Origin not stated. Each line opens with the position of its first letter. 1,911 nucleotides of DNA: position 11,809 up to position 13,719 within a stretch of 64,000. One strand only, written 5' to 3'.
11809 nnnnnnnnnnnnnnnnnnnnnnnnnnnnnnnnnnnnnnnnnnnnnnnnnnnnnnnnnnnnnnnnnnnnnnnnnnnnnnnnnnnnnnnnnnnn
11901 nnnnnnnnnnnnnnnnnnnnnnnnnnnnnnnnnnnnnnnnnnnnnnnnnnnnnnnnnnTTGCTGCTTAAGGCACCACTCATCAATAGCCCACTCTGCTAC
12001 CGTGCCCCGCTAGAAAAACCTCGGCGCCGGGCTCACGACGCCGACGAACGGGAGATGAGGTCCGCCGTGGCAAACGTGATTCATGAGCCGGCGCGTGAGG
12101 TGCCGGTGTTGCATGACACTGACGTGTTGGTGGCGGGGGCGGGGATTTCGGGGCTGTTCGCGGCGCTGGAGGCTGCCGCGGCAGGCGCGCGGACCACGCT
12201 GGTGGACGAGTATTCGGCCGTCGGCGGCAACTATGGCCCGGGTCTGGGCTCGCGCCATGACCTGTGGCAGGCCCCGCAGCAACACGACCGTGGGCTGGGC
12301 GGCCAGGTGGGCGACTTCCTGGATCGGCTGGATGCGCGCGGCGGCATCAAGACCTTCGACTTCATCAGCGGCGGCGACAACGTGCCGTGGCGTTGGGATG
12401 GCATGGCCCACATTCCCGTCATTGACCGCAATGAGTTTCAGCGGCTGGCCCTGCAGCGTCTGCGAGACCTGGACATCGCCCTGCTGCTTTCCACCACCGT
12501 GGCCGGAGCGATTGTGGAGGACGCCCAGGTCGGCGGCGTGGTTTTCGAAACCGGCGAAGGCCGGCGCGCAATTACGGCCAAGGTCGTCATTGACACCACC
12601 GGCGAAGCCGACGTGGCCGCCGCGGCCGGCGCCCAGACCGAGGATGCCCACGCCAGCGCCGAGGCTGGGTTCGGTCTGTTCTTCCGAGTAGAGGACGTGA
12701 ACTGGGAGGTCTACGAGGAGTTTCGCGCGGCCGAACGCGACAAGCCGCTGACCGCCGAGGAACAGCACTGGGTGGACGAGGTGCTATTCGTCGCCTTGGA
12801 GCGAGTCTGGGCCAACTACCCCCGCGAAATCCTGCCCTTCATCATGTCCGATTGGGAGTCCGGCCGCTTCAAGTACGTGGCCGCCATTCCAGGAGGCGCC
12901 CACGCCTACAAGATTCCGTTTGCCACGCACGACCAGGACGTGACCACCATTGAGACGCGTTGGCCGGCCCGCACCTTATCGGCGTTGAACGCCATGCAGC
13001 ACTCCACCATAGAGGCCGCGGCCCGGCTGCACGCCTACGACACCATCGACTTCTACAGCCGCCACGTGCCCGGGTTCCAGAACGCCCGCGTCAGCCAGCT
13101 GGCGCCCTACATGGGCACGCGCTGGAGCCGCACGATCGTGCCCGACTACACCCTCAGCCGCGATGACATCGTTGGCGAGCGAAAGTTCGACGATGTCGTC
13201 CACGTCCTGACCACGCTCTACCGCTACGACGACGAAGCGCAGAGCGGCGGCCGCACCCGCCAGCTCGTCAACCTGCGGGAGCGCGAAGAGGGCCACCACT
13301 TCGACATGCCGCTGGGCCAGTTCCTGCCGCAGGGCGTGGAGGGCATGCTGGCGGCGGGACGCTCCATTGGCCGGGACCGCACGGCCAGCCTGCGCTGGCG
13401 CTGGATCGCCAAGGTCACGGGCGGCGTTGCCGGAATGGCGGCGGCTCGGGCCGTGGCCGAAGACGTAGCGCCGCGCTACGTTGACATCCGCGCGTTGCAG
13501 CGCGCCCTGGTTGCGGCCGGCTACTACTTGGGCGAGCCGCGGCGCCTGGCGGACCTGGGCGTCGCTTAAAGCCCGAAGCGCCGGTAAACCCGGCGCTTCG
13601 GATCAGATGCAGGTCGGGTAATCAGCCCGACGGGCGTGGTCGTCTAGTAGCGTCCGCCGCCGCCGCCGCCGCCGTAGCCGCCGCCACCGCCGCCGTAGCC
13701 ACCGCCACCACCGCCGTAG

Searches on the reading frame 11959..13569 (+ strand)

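Call 28: search_protein_families(library=ncbifam, proteins=[window:11959-13569:+], max_evalue=1e-8)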
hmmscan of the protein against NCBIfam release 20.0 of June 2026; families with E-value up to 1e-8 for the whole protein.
window:11959-13569:+ (536 aa): 2 families
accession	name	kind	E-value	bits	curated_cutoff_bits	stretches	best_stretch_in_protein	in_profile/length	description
TIGR02032.1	GG-red-SF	subfamily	1.2e-11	44.8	158.8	1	55-231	2-163/297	geranylgeranyl reductase family protein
TIGR01372.1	soxA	subfamily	1.8e-09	36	1164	1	39-91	154-206/996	sarcosine oxidase subunit alpha family protein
